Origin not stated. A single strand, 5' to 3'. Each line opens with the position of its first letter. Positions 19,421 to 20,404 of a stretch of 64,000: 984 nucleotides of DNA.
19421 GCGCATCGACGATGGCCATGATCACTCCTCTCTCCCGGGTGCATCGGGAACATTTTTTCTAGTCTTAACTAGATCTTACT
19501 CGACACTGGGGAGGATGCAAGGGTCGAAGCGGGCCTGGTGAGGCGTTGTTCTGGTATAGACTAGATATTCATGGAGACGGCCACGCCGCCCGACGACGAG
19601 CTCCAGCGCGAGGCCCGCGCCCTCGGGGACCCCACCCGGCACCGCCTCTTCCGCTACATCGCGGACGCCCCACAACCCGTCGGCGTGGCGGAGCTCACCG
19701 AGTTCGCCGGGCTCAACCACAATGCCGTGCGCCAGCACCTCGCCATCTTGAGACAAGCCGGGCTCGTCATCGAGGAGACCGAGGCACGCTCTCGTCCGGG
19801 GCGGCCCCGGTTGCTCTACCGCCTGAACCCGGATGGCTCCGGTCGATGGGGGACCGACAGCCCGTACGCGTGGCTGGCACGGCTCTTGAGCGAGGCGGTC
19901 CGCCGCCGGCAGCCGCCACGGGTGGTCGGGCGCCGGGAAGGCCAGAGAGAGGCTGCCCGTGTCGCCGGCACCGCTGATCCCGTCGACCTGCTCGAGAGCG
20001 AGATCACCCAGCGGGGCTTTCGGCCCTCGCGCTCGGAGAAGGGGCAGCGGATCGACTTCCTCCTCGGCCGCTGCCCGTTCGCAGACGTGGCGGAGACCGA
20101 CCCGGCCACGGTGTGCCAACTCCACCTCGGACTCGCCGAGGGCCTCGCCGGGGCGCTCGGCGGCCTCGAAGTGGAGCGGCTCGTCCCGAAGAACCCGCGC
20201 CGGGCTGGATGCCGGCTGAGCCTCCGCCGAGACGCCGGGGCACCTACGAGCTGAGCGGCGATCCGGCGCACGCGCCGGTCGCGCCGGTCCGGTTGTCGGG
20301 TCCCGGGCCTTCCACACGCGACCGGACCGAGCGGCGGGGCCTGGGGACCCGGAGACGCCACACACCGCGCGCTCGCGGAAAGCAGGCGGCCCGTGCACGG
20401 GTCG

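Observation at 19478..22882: Four copies of a 16-bp palindrome, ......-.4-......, mark every promoter region of the cluster, including the regulator's own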

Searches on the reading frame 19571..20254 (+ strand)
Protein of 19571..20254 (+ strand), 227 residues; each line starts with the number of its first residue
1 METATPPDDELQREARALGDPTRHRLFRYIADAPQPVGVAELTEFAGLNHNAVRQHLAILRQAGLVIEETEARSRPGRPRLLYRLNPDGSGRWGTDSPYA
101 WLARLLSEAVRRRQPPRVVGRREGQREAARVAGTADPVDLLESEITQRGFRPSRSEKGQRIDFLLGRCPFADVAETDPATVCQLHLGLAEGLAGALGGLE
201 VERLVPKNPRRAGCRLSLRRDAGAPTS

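Call 4: search_protein_families(library=pfam, proteins=[window:19571-20254:+], max_evalue=0.01)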
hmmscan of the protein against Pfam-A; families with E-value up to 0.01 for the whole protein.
window:19571-20254:+ (227 aa): 6 families
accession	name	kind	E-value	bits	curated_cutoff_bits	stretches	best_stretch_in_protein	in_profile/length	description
PF12840.13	HTH_20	-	2.7e-09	37.3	27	1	18-67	1-49/51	Helix-turn-helix domain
PF01022.26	HTH_5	-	5.2e-07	29.9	22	1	20-67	1-46/47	Bacterial regulatory protein, arsR family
PF01726.22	LexA_DNA_bind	-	8.1e-05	22.8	23.7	0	139-163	13-37/65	LexA DNA binding domain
PF12802.13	MarR_2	-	0.00014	22.4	27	1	21-72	5-56/61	MarR family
PF09339.16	HTH_IclR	-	0.0014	18.8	22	1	25-66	7-48/52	IclR helix-turn-helix domain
PF02082.26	Rrf2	-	0.0039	17.8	30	1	29-66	14-53/132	Iron-dependent Transcriptional regulator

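Call 6: search_protein_families(library=ncbifam, proteins=[window:19571-20254:+], max_evalue=0.1)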
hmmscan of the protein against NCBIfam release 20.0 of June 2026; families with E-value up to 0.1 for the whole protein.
window:19571-20254:+ (227 aa): 10 families
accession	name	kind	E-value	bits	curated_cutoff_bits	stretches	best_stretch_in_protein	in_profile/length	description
NF033788.1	HTH_metalloreg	subfamily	1.8e-12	46.9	55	1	16-75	6-64/77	metalloregulator ArsR/SmtB family transcription factor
NF047906.1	CdPbTransRegCmtR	equivalog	2.1e-08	34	150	1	6-73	6-71/104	Cd(II)/Pb(II)-sensing metalloregulatory transcriptional regulator CmtR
NF053602.1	Phr_regulator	exception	2.6e-06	27.2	320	1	16-85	7-73/191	heat shock transcription regulator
TIGR02702.1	SufR_cyano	equivalog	1.4e-05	24.9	178.8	1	39-95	18-74/208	iron-sulfur cluster biosynthesis transcriptional regulator SufR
NF033789.1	repress_SdpR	subfamily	6e-05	22.9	100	1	16-71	3-56/79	autorepressor SdpR family transcription factor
NF040939.2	trans_reg_lrs14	equivalog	8.1e-05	22.6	90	1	28-86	28-86/103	Lrs14 family HTH-type transcriptional regulator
NF041413.1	ArsR_Rv2640c_fam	equivalog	0.00026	21.3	155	1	15-70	36-92/118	Rv2640c family ArsR-like transcriptional regulator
NF053606.1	Sta1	subfamily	0.018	15.2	80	1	36-85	34-83/100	Sta1 family transcriptional regulator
TIGR00498.1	lexA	equivalog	0.019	14.6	110.95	0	29-75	18-64/203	transcriptional repressor LexA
NF008601.2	PRK11569.1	equivalog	0.066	12.4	380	1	25-67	34-76/276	glyoxylate bypass operon transcriptional repressor IclR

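Call 7: search_solved_structures(query=window:19571-20254:+, max_evalue=1, show_alignments=2)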
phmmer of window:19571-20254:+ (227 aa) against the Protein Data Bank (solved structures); distinct sequences matched with E-value up to 1: 26.
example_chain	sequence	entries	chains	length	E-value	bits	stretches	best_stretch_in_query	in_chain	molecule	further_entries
2p4w_A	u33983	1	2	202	2.5e-06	30.6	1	9-85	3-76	Transcriptional regulatory protein arsR family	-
6j0e_A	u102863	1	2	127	0.0002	24.4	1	16-74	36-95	Arsenic responsive repressor ArsR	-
6j05_A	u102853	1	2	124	0.00024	24.2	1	13-76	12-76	Transcriptional regulator ArsR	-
2jsc_A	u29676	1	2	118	0.00062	22.8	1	8-73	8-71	Transcriptional regulator Rv1994c/MT2050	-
3hxj_A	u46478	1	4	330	0.001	22.1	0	81-101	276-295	Pyrrolo-quinoline quinone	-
3f6v_A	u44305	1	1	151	0.0011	22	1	17-95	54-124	Possible transcriptional regulator, ArsR family protein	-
6tji_A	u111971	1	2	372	0.0015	21.6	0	81-95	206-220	Cake10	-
7awy_A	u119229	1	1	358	0.002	21.2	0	81-101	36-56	Scone-R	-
2lkp_A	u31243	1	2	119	0.0035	20.4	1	14-74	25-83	HTH-type transcriptional regulator NmtR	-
6tjh_A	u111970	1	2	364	0.0038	20.3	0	81-94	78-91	Cake9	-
7p6f_AAA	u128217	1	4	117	0.0051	19.8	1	2-73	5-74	Transcriptional regulator SrnR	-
6tjg_A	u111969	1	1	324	0.0054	19.8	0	81-95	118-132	Cake8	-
3cuo_A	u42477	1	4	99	0.0075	19.3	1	16-73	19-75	Uncharacterized HTH-type transcriptional regulator ygaV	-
6tjf_A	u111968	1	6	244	0.02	17.9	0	81-95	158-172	Cake6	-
7awz_A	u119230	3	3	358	0.02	17.9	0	82-101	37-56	Scone-E | SconeE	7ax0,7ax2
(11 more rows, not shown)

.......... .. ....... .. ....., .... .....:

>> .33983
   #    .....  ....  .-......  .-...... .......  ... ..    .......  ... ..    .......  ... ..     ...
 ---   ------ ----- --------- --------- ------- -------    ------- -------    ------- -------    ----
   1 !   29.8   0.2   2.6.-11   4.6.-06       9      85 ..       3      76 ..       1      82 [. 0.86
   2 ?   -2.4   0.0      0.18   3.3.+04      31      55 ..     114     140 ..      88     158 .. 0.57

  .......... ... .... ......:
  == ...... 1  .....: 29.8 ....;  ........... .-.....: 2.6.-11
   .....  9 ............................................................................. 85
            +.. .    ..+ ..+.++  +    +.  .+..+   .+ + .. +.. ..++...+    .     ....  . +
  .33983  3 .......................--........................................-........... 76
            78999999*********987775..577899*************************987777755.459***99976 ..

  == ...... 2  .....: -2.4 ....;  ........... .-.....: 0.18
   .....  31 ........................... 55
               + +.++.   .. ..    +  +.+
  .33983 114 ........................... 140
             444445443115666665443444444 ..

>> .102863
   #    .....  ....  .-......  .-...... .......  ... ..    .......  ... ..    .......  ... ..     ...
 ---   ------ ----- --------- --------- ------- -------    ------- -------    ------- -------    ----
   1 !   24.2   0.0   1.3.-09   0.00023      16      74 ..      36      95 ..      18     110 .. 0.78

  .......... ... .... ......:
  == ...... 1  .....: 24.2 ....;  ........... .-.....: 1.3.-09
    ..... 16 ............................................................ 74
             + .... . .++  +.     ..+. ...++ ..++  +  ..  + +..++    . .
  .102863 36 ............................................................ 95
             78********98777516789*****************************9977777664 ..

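Call 9: find_homologous_proteins(query=window:19571-20254:+, max_evalue=0.00001)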
Query window:19571-20254:+ (227 aa): 1972 proteins with E <= 0.00001 among 7570 candidates; the best 120 are listed.
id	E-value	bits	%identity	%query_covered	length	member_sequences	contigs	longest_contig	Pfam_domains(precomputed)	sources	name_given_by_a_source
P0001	7.9e-144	495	100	100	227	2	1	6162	PF12840.14,PF01022.27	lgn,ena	-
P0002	1.0e-122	426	85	100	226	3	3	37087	PF12840.14,PF01022.27,PF12802.14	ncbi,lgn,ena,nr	ncbi:MAG TPA: helix-turn-helix domain-containing protein [Acidimicrobiales bacterium]|nr:helix-turn-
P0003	1.8e-102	360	74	97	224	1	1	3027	PF12840.14,PF01022.27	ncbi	-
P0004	1.9e-102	360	75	94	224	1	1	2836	PF12840.14,PF01022.27,PF12802.14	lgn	-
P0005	2.4e-101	356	75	94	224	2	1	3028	PF12840.14,PF01022.27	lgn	-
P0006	3.3e-101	356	74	94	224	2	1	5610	PF12840.14,PF01022.27,PF12802.14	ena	-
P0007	2.0e-100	353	74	94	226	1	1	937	PF12840.14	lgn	-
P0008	2.2e-99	350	74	94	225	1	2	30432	PF12840.14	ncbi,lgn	ncbi:MAG: helix-turn-helix transcriptional regulator [Acidimicrobiales bacterium]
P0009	3.0e-99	349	72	95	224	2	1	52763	PF12840.14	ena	-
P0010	7.3e-99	348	71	94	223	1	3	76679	PF12840.14,PF01022.27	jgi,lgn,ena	-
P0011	7.7e-99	348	73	94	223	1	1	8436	PF12840.14,PF01022.27,PF12802.14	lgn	-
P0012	8.4e-99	348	71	94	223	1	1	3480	PF12840.14,PF01022.27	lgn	-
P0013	9.1e-99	348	74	94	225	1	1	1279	PF12840.14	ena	-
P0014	1.2e-98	347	72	94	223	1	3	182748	PF12840.14,PF01022.27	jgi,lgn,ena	-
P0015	1.3e-98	347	71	97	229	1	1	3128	PF12840.14,PF01022.27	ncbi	ncbi:MAG: helix-turn-helix transcriptional regulator [Acidimicrobiales bacterium]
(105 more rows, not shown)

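Call 11: find_related_loci(query=A1, collection=genome_contigs, flank=6000)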
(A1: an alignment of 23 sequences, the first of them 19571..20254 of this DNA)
Query A1 (227 aa) in genome_contigs; peptide patterns used: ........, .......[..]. (x = any residue, [..] = any of these).
322 stretches matched a pattern; 265 encode a relative of the query (tblastn E <= 1e-3); the best 80 are kept; 80 distinct loci.
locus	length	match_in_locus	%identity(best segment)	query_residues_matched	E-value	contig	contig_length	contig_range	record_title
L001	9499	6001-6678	85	1-227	7e-117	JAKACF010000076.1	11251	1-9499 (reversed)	MAG: Actinomycetes bacterium isolate WH2.bin86 NODE_10593_length_11251_cov_1.665408, whole genome shotgun sequence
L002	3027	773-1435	74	8-227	6e-109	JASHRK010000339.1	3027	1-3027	MAG: Acidimicrobiales bacterium isolate JOPF099 JOPF_N14C_contig_255523, whole genome shotgun sequence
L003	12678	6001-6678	70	2-227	3e-104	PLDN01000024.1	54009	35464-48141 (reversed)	MAG: Acidimicrobiaceae bacterium isolate palsa_601 73.20111000_P2D.26_contig_4511, whole genome shotgun sequence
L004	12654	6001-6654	73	4-221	1e-102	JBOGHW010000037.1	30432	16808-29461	MAG: Acidimicrobiales bacterium isolate TC-S_metawrap_bin.20 k127_597651, whole genome shotgun sequence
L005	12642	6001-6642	72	8-221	6e-102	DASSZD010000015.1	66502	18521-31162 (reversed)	MAG TPA_asm: Acidimicrobiales bacterium isolate SMAG_U698 k141_886927, whole genome shotgun sequence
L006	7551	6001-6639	71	9-221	6e-102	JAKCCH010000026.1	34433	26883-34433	MAG: Actinomycetes bacterium isolate YP2.bin33 NODE_1106_length_34433_cov_3.360403, whole genome shotgun sequence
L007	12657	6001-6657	70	3-221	2e-101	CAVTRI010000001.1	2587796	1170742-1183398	MAG: uncultured Actinomycetota bacterium isolate MFD09603.bin.1.312 genome assembly, contig: contig_40519, whole genome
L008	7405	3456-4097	73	8-220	1e-100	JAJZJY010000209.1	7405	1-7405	MAG: Actinomycetes bacterium isolate LSA5.bin83 NODE_15182_length_7405_cov_1.486672, whole genome shotgun sequence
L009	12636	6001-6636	73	8-219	2e-100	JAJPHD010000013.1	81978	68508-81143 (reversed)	MAG: Actinomycetota bacterium isolate Centralia_MAG_135 k107_9413213, whole genome shotgun sequence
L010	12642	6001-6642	71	8-221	3e-100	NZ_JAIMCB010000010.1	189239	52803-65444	Acidiferrimicrobium sp. IK 4_Afferri_2_10, whole genome shotgun sequence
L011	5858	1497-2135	73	8-220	2e-100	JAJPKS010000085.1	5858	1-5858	MAG: Bacillota bacterium isolate Centralia_MAG_97 k107_4037736, whole genome shotgun sequence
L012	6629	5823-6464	72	7-220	6e-100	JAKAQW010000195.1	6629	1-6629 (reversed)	MAG: Actinomycetes bacterium isolate YF2.bin99 NODE_13387_length_6629_cov_3.655029, whole genome shotgun sequence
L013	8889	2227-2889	71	2-221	1e-99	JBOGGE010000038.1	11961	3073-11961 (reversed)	MAG: Acidimicrobiales bacterium isolate TC-S_metabat2.bin.559 k127_4077924, whole genome shotgun sequence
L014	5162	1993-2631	71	8-220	4e-99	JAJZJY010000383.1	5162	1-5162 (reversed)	MAG: Actinomycetes bacterium isolate LSA5.bin83 NODE_23960_length_5162_cov_1.306653, whole genome shotgun sequence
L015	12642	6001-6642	71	8-221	2e-99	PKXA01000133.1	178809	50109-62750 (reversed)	MAG: Acidimicrobiaceae bacterium isolate palsa_655 73.20120500_P27.13_contig_128, whole genome shotgun sequence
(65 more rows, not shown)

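Call 46: predict_structure(alignment_id=A1)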
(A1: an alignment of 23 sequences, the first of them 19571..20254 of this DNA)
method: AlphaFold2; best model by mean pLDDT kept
length: 227 residues; sequences in the alignment: 23
mean_pLDDT: 81.9   pTM: 0.68
mean pLDDT of the five models: 81.9, 81.5, 81.1, 78.5, 78.5
residues with pLDDT >= 90: 73; 70-90: 116; 50-70: 32; < 50: 6
segments of 3 or more residues with pLDDT < 50: 1-4
pLDDT, mean of each block of 10 residues (from residue 1): 55 78 87 90 94 94 89 68 81 64 82 90 91 87 85 90 83 69 87 89 80 84 58
secondary structure, 60 per line:
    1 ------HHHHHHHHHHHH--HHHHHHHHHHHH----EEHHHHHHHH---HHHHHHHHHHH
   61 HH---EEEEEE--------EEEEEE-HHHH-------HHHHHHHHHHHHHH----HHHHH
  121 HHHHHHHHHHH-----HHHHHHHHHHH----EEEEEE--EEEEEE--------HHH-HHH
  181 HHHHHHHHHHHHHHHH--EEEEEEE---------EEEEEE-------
elements in order: H7-18 H21-32 H39-46 H50-62 E66-71 E80-85 H87-90 H98-111 H116-131 H137-147 E152-157 E160-165 H178-196 E199-205 E215-220

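Call 49: fold_search(model_id=the predicted structure, library=pdb)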
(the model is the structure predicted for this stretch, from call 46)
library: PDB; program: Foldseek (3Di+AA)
matches with E <= 10: 1636; with E <= 0.001: 3
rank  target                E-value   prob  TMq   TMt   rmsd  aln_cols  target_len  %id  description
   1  2p4w_B                3.0e-05  1.00  0.31  0.36   1.3        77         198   38  Crystal structure of heat shock regulator from Pyrococcus furiosus (released 2007-03-27)
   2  2p4w_A                5.3e-05  1.00  0.31  0.36   1.3        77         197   38  Crystal structure of heat shock regulator from Pyrococcus furiosus (released 2007-03-27)
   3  6cda                  9.2e-04  1.00  0.32  0.70   4.2       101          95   19  Crystal structure of L34A CzrA in the Zn(II)bound state (released 2018-07-11)
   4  6j05_A                1.1e-03  1.00  0.29  0.64   2.5        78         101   29  Structures of two ArsR As(III)-responsive repressors: implications for the mechanism of derepression (released 2019-07-03)
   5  7p6f_BBB              1.3e-03  1.00  0.31  0.67   1.4        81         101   28  1.93 A resolution X-ray crystal structure of the transcriptional regulator SrnR from Streptomyces griseus (released 2022-05-25)
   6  6cdb_A                1.6e-03  1.00  0.33  0.72   4.8       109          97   19  Crystal Structure of V66L CzrA in the Zn(II)bound state (released 2018-07-11)
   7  6cmv_C                1.6e-03  1.00  0.31  0.60   7.3       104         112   16  Crystal structure of Archaeal Biofilm Regulator (AbfR2) from Sulfolobus acidocaldarius (released 2018-11-14)
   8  6j05_B                1.7e-03  1.00  0.29  0.70   2.9        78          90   29  Structures of two ArsR As(III)-responsive repressors: implications for the mechanism of derepression (released 2019-07-03)
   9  8qkf_A                1.7e-03  1.00  0.33  0.70   3.7       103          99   26  SmtB protein of Mycobacterium smegmatis (released 2024-09-25)
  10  6cdb_B                1.7e-03  1.00  0.32  0.70   4.1       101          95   19  Crystal Structure of V66L CzrA in the Zn(II)bound state (released 2018-07-11)
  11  6cmv_B                1.7e-03  1.00  0.30  0.58   6.9       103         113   18  Crystal structure of Archaeal Biofilm Regulator (AbfR2) from Sulfolobus acidocaldarius (released 2018-11-14)
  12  3gw2                  1.8e-03  1.00  0.33  0.75   3.2       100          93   22  Crystal structure of possible transcriptional regulatory protein (fragment 1-100) from Mycobacterium bovis. Northeast St (released 2009-04-21)
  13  2cwe                  1.8e-03  1.00  0.30  0.35  11.5       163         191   15  Crystal structure of hypothetical transcriptional regulator protein, PH1932 from Pyrococcus horikoshii OT3 (released 2005-12-20)
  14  3cuo_A                1.9e-03  1.00  0.32  0.69   3.0        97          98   23  Crystal structure of the predicted DNA-binding transcriptional regulator from E. coli (released 2008-06-17)
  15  1r1u_C                1.9e-03  1.00  0.32  0.68   3.7       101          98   17  Crystal structure of the metal-sensing transcriptional repressor CzrA from Staphylococcus aureus in the apo-form (released 2004-05-18)
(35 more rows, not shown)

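Call 60: search_protein_families(library=pfam, alignment_id=A3, max_evalue=0.1)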
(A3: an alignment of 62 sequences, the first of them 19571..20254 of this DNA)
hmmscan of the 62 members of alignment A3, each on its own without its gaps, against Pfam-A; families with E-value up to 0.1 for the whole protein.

A. member 1, window:19571-20254:+ (227 aa): 7 families
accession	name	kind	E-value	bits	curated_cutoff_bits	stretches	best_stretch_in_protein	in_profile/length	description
PF12840.13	HTH_20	-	2.7e-09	37.3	27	1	18-67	1-49/51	Helix-turn-helix domain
PF01022.26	HTH_5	-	5.2e-07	29.9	22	1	20-67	1-46/47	Bacterial regulatory protein, arsR family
PF01726.22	LexA_DNA_bind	-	8.1e-05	22.8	23.7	0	139-163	13-37/65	LexA DNA binding domain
PF12802.13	MarR_2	-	0.00014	22.4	27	1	21-72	5-56/61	MarR family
PF09339.16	HTH_IclR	-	0.0014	18.8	22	1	25-66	7-48/52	IclR helix-turn-helix domain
PF02082.26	Rrf2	-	0.0039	17.8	30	1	29-66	14-53/132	Iron-dependent Transcriptional regulator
PF03551.20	PadR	-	0.03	14.7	27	1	44-90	25-70/75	Transcriptional regulator PadR-like family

B. families by the number of members that match (of 62 scanned): 88 families (the first 25 are shown)
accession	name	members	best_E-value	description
PF12840.13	HTH_20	60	1.2e-14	Helix-turn-helix domain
PF01022.26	HTH_5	58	2.7e-10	Bacterial regulatory protein, arsR family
PF12802.13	MarR_2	55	1.9e-09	MarR family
PF09339.16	HTH_IclR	47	5.3e-08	IclR helix-turn-helix domain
PF02082.26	Rrf2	39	5.3e-05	Iron-dependent Transcriptional regulator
PF08279.18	HTH_11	33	5.6e-07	HTH domain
PF13412.12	HTH_24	30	4.1e-06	Winged helix-turn-helix DNA-binding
PF25212.1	HVO_A0114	26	6e-05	HVO_A0114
PF00392.27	GntR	25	0.00019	Bacterial regulatory proteins, gntR family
PF01978.25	TrmB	25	0.00048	Sugar-specific transcriptional regulator TrmB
PF08100.18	Dimerisation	21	2e-06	O-methyltransferase dimerisation domain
PF25213.1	HVO_A0261_N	21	2.6e-05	HVO_A0261 N-terminal domain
PF01726.22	LexA_DNA_bind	14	2.7e-06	LexA DNA binding domain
PF01047.28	MarR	14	0.0014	MarR family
PF03428.19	RP-C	13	0.00081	Replication protein C N-terminal domain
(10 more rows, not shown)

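Call 61: search_solved_structures(query=A3, max_evalue=10, show_alignments=0)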
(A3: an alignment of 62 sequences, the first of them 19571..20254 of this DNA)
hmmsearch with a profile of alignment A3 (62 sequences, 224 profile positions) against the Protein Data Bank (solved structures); distinct sequences matched with E-value up to 10: 132 (the best 60 are shown).
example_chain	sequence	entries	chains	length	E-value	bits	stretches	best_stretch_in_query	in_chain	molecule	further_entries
2p4w_A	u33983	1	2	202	2.8e-11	46.7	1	10-86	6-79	Transcriptional regulatory protein arsR family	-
2d1h_A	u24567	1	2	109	2.7e-09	40.2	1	19-90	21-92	109aa long hypothetical transcriptional regulator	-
6j05_A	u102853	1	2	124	9.4e-09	38.5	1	6-76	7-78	Transcriptional regulator ArsR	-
7r22_A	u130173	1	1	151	6.8e-08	35.6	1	4-72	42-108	ArsR family transcriptional regulator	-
3f6v_A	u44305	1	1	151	9.2e-08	35.2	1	11-70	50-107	Possible transcriptional regulator, ArsR family protein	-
6j0e_A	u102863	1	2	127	1.7e-07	34.3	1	12-79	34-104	Arsenic responsive repressor ArsR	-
7p6f_AAA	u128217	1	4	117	6.3e-07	32.5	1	6-70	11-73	Transcriptional regulator SrnR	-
2oqg_A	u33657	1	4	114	1.1e-06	31.7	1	10-74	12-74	Possible transcriptional regulator, ArsR family protein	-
6cmv_A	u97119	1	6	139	1.5e-06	31.3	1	24-87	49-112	Transcriptional regulator Lrs14-like protein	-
2jsc_A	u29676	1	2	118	2.4e-06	30.6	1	7-72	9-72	Transcriptional regulator Rv1994c/MT2050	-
2lkp_A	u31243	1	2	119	5.2e-06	29.5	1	6-71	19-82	HTH-type transcriptional regulator NmtR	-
3jth_A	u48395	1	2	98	9.7e-06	28.6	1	5-71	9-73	Transcription activator HlyU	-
5znx_A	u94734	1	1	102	1.1e-05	28.4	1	6-71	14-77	Transcriptional activator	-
4omy_A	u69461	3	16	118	1.3e-05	28.2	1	13-70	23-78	NolR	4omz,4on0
1uly_A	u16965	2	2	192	2.1e-05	27.5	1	14-71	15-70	hypothetical protein PH1932 | hypothetical transcription regulator protein, PH1932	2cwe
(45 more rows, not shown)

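Call 86: search_protein_families(library=ncbifam, alignment_id=A3, max_evalue=0.01)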
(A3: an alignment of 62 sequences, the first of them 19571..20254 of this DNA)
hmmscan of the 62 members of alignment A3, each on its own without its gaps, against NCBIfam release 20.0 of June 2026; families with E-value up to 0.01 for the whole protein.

A. member 1, window:19571-20254:+ (227 aa): 7 families
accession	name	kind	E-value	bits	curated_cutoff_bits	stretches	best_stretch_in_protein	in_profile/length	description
NF033788.1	HTH_metalloreg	subfamily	1.8e-12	46.9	55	1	16-75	6-64/77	metalloregulator ArsR/SmtB family transcription factor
NF047906.1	CdPbTransRegCmtR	equivalog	2.1e-08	34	150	1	6-73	6-71/104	Cd(II)/Pb(II)-sensing metalloregulatory transcriptional regulator CmtR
NF053602.1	Phr_regulator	exception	2.6e-06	27.2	320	1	16-85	7-73/191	heat shock transcription regulator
TIGR02702.1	SufR_cyano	equivalog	1.4e-05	24.9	178.8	1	39-95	18-74/208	iron-sulfur cluster biosynthesis transcriptional regulator SufR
NF033789.1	repress_SdpR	subfamily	6e-05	22.9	100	1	16-71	3-56/79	autorepressor SdpR family transcription factor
NF040939.2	trans_reg_lrs14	equivalog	8.1e-05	22.6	90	1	28-86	28-86/103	Lrs14 family HTH-type transcriptional regulator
NF041413.1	ArsR_Rv2640c_fam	equivalog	0.00026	21.3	155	1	15-70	36-92/118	Rv2640c family ArsR-like transcriptional regulator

B. families by the number of members that match (of 62 scanned): 26 families (the first 25 are shown)
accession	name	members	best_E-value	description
NF033788.1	HTH_metalloreg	60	2.4e-13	metalloregulator ArsR/SmtB family transcription factor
NF040939.2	trans_reg_lrs14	56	6.7e-08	Lrs14 family HTH-type transcriptional regulator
NF047906.1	CdPbTransRegCmtR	51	2.1e-08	Cd(II)/Pb(II)-sensing metalloregulatory transcriptional regulator CmtR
TIGR02702.1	SufR_cyano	50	2.1e-07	iron-sulfur cluster biosynthesis transcriptional regulator SufR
NF033789.1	repress_SdpR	46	3.9e-09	autorepressor SdpR family transcription factor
NF041413.1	ArsR_Rv2640c_fam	45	1.3e-08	Rv2640c family ArsR-like transcriptional regulator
NF053602.1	Phr_regulator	42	3.9e-08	heat shock transcription regulator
NF053606.1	Sta1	41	4.1e-07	Sta1 family transcriptional regulator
NF040642.1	sulf_sens_BigR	8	5.2e-05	sulfite-sensing transcriptional repressor BigR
NF045707.1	Dbac_1936_reg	7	8.3e-05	ArsR/SmtB-type metalloregulator TsoR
TIGR01884.1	cas_HTH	6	5.3e-05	CRISPR-associated CARF protein Csa3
NF007528.0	PRK10141.1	6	8.8e-05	metalloregulator ArsR/SmtB family transcription factor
NF040890.1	trans_reg_YgbI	6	0.00058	DNA-binding transcriptional repressor YgbI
NF053755.1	MsvR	5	4.9e-06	transcriptional factor MsvR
NF041397.1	TranRegGlpR_Halo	4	0.00068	HTH-type transcriptional regulator GlpR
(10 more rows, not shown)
